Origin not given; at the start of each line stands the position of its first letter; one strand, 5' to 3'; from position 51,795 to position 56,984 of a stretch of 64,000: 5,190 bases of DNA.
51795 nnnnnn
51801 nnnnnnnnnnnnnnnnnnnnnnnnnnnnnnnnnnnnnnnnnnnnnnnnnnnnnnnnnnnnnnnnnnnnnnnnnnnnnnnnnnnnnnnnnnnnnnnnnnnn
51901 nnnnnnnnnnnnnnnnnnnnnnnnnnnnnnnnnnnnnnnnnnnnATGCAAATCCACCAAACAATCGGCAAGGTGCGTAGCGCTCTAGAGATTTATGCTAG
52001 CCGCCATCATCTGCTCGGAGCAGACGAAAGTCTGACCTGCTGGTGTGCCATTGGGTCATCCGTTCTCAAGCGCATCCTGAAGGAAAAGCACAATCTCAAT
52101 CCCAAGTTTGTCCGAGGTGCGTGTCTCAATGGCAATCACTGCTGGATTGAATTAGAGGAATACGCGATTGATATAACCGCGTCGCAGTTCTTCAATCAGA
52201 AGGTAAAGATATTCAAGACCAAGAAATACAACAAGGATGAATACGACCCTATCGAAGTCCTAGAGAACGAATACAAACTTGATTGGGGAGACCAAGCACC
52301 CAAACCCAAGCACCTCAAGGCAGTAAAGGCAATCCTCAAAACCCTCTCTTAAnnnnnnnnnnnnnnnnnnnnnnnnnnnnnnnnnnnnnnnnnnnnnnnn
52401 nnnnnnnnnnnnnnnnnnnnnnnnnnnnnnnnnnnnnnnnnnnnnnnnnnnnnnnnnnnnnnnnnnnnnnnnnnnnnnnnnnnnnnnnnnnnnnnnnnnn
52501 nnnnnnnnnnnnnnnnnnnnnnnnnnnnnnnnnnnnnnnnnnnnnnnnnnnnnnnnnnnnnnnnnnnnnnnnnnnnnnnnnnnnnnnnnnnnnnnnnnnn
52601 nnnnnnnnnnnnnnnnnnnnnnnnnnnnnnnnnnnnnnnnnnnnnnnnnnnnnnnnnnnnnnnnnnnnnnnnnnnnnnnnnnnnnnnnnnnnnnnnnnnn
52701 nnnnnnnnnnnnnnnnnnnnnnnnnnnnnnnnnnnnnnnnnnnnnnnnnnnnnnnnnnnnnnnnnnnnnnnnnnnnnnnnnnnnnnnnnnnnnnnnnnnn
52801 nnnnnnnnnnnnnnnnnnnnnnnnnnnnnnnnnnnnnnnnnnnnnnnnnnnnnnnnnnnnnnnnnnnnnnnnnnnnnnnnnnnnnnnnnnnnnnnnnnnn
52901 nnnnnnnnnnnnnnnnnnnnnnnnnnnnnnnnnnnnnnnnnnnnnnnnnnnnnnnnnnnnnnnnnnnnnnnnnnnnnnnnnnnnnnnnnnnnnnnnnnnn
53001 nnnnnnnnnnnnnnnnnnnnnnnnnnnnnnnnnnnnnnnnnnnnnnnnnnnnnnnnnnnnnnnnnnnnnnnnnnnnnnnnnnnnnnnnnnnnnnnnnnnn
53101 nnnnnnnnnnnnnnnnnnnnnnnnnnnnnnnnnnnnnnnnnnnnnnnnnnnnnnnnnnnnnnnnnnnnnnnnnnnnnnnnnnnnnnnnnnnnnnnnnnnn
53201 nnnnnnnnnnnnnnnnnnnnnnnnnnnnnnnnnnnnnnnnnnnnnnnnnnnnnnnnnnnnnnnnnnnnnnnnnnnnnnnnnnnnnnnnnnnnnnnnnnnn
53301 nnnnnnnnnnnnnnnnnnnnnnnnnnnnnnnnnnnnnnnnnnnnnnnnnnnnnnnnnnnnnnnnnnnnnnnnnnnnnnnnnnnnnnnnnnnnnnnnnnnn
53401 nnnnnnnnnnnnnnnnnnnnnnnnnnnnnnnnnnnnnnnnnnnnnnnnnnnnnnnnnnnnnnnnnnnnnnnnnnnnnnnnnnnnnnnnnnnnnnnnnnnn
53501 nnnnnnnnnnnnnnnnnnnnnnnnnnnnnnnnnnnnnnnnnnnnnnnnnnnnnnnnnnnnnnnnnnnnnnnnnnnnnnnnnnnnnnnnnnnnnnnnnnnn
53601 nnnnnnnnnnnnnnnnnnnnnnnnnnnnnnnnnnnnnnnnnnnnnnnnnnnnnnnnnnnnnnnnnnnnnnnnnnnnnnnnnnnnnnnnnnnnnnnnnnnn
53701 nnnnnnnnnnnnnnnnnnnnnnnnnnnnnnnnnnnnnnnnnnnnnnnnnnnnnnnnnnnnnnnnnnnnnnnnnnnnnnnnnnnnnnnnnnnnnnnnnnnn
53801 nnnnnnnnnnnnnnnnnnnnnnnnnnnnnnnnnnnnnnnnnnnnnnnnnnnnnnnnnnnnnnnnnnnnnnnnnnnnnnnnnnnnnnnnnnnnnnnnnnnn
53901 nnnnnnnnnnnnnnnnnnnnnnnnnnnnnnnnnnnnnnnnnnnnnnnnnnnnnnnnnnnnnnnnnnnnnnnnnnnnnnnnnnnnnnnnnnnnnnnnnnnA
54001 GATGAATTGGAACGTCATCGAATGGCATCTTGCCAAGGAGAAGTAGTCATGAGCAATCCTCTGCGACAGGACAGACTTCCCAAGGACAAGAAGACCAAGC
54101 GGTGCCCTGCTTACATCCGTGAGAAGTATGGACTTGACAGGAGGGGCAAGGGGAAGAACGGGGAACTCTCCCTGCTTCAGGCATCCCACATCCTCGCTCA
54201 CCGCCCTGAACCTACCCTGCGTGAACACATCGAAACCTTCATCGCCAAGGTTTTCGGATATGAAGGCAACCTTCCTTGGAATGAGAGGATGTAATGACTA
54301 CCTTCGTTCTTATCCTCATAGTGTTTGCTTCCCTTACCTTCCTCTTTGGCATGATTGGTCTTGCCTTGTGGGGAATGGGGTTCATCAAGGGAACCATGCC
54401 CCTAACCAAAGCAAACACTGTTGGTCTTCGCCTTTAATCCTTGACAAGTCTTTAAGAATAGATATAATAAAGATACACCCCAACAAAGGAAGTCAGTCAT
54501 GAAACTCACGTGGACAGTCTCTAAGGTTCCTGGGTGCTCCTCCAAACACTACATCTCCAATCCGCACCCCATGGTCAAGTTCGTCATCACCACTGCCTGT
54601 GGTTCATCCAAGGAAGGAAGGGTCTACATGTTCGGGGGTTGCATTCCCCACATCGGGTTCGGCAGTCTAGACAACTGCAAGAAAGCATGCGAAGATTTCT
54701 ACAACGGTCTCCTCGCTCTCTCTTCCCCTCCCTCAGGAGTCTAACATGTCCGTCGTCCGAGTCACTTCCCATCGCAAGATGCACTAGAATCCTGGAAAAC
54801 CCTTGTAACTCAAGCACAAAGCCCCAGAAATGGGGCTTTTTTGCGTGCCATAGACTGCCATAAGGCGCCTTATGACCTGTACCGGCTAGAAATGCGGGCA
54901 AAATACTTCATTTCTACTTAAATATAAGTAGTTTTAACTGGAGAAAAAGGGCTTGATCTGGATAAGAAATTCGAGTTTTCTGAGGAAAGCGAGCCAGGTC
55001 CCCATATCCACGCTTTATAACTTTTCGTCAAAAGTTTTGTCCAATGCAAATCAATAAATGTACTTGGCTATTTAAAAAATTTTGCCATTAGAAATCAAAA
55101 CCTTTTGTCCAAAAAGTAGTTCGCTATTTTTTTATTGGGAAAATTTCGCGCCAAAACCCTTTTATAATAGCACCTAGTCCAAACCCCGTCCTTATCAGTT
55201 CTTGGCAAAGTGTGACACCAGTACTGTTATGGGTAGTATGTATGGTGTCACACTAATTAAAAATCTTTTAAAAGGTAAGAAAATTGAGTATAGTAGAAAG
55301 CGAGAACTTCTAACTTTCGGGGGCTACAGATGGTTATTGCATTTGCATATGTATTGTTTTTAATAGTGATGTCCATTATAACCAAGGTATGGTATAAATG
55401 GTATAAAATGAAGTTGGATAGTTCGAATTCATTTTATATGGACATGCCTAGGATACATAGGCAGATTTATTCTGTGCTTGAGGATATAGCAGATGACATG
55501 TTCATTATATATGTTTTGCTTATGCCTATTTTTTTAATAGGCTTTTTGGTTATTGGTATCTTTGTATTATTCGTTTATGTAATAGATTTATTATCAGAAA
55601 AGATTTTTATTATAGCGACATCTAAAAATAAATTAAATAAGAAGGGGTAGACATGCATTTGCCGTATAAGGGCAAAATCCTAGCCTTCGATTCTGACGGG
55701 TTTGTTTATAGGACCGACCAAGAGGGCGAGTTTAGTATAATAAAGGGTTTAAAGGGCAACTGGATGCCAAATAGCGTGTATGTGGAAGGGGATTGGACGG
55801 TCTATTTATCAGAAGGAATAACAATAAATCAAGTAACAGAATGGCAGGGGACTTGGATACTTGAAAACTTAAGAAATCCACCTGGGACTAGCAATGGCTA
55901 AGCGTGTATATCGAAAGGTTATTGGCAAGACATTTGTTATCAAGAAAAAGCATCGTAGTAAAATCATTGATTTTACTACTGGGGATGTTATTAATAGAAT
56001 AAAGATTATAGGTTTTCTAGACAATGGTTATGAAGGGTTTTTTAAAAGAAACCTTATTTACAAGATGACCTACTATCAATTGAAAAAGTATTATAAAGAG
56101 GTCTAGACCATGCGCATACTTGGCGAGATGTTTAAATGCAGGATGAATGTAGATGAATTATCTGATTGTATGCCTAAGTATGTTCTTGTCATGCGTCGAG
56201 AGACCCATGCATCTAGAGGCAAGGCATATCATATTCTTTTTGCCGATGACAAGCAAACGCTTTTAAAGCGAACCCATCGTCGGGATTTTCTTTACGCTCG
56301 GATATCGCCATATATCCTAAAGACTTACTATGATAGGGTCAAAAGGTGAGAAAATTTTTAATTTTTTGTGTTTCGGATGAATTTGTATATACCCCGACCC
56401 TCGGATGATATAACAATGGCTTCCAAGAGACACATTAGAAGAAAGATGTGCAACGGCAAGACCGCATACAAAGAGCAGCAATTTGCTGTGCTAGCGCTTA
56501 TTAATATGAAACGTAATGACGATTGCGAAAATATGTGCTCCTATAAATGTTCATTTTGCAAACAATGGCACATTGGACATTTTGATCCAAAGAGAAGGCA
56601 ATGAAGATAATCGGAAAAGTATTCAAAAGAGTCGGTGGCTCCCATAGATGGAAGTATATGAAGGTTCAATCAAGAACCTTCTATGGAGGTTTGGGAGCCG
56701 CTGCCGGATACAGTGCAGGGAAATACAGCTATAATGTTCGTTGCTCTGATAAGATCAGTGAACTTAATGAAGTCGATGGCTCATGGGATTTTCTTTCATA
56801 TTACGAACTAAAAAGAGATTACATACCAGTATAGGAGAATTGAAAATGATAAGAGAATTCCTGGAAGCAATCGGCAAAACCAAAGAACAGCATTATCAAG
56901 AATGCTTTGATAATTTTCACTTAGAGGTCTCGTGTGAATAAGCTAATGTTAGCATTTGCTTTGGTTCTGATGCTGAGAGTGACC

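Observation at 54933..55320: A 390 bp AT-rich non-coding region with iteron-like repeats and a 10 bp inverted repeat at the array boundary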

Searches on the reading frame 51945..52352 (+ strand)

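Call 67: search_protein_families(library=pfam, proteins=[window:51945-52352:+], max_evalue=0.01)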
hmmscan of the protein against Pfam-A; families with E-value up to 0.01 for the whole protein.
window:51945-52352:+ (135 aa): 1 family
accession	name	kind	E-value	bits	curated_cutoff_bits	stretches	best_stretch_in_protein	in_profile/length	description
PF24585.1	YunG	-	0.00041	20.9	27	1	58-111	58-105/116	YunG protein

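Call 68: search_protein_families(library=phrogs, proteins=[window:51945-52352:+], max_evalue=0.01)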
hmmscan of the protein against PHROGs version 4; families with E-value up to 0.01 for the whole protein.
window:51945-52352:+ (135 aa): 0 families

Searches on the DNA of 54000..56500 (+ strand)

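Call 4: search_dna_similar(query=window:54000-56500:+, collection=phages, mode=near, max_rows=25)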
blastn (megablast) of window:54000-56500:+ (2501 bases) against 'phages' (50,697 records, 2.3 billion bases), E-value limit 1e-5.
No match.

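Call 25: search_rna_families(source=window, start=54000, end=56000, threshold=evalue, max_evalue=1)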
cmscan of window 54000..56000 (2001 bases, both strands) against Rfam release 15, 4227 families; matches with E-value up to 1: 2.
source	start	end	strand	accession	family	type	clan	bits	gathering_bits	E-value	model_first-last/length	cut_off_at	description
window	55595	55647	+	RF01078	PK-PYVV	Cis-reg;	-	24.7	65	0.13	1-58/58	no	3'-terminal pseudoknot in PYVV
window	54813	54841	+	RF02438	SpF51_sRNA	Gene; sRNA;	-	20.8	50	0.97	1-45/45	no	Streptococcus sRNA SpF51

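Call 32: search_dna_similar(query=window:54745-55329:+, collection=phages, mode=distant, max_evalue=0.01)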
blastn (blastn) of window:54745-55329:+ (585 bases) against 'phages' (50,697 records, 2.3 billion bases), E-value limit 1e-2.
No match.

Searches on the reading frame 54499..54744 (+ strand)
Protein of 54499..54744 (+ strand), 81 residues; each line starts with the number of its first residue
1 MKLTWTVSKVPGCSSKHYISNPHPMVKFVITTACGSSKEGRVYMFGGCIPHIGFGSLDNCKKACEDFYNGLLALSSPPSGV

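Call 30: search_protein_families(library=phrogs, proteins=[window:54499-54744:+], max_evalue=0.01)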
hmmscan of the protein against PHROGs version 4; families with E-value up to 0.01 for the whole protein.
window:54499-54744:+ (81 aa): 0 families

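Call 31: search_protein_families(library=pfam, proteins=[window:54499-54744:+], max_evalue=0.05)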
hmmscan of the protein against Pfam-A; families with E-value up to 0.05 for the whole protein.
window:54499-54744:+ (81 aa): 0 families

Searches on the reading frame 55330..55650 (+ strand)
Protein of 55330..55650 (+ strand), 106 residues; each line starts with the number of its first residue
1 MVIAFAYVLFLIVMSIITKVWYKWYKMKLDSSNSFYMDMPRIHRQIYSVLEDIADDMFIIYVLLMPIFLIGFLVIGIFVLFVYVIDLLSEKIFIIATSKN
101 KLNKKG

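Call 30: search_protein_families(library=phrogs, proteins=[window:55330-55650:+], max_evalue=0.01)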
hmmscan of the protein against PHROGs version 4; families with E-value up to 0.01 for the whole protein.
window:55330-55650:+ (106 aa): 0 families

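Call 31: search_protein_families(library=pfam, proteins=[window:55330-55650:+], max_evalue=0.05)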
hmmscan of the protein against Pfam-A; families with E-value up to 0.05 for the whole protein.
window:55330-55650:+ (106 aa): 1 family
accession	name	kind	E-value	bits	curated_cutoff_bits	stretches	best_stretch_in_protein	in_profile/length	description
PF07664.17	FeoB_C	-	0.044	14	26.6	1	4-43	1-40/54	Ferrous iron transport protein B C terminus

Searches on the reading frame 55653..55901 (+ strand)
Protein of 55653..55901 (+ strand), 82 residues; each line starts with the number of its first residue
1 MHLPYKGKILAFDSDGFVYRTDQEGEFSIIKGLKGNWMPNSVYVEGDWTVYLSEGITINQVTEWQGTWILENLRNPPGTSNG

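Call 17: find_encoding_contigs(protein=window:55653-55901:+, flank=10000, max_places=10)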
Protein window:55653-55901:+ (82 aa): 1 contig read that carries it; 1 place shown.
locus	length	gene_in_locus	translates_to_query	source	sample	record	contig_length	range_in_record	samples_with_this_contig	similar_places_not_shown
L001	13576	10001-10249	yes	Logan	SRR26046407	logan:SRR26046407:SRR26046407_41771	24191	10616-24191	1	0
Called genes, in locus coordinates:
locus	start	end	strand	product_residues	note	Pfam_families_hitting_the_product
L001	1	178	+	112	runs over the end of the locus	-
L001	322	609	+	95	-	-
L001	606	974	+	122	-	-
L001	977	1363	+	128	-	-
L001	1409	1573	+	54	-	-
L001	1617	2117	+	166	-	-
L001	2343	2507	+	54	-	-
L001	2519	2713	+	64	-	-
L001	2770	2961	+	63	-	-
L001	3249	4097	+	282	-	-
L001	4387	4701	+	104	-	-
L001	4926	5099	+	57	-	-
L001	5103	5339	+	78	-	-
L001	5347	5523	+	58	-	-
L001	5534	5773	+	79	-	-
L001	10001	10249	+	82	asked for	-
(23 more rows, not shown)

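Call 18: find_related_loci(query=window:55653-55901:+, collection=viral_contigs, flank=6000)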
Query window:55653-55901:+ (82 aa) in viral_contigs; peptide patterns used: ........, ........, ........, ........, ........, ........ (x = any residue, [..] = any of these).
8 stretches matched a pattern, but none encodes a relative of the query by tblastn (E <= 1e-3).

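Call 30: search_protein_families(library=phrogs, proteins=[window:55653-55901:+], max_evalue=0.01)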
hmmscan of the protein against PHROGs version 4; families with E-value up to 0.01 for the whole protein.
window:55653-55901:+ (82 aa): 0 families

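Call 31: search_protein_families(library=pfam, proteins=[window:55653-55901:+], max_evalue=0.05)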
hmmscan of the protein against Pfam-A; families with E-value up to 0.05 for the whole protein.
window:55653-55901:+ (82 aa): 0 families

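Call 37: find_homologous_proteins(query=window:55653-55901:+, max_evalue=0.001)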
Query window:55653-55901:+ (82 aa): 1 proteins with E <= 0.001 among 1 candidates.
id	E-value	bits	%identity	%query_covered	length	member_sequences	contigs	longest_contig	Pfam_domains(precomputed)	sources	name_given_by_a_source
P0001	6.0e-51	188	100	100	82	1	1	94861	-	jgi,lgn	jgi:hypothetical protein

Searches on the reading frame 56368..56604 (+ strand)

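Call 30: search_protein_families(library=phrogs, proteins=[window:56368-56604:+], max_evalue=0.01)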
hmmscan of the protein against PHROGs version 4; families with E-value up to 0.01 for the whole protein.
window:56368-56604:+ (78 aa): 2 families
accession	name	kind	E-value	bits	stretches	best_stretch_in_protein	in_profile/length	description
phrog_14788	-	unknown function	5.7e-12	46.9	1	17-72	1-57/71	-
phrog_15216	-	unknown function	9.4e-05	23.4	1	25-73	12-62/78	-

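Call 31: search_protein_families(library=pfam, proteins=[window:56368-56604:+], max_evalue=0.05)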
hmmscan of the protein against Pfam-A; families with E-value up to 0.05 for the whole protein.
window:56368-56604:+ (78 aa): 0 families

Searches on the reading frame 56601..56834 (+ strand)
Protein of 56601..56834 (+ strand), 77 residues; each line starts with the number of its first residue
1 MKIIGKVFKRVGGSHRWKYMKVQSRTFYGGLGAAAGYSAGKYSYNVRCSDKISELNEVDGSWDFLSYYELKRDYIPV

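Call 30: search_protein_families(library=phrogs, proteins=[window:56601-56834:+], max_evalue=0.01)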
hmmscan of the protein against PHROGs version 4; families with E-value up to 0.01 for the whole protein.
window:56601-56834:+ (77 aa): 0 families

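Call 31: search_protein_families(library=pfam, proteins=[window:56601-56834:+], max_evalue=0.05)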
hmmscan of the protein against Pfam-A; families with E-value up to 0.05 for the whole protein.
window:56601-56834:+ (77 aa): 1 family
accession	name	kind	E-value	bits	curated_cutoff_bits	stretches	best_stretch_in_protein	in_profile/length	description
PF07051.17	OCIA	-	0.0009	19.7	25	1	31-56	59-84/87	Ovarian carcinoma immunoreactive antigen (OCIA)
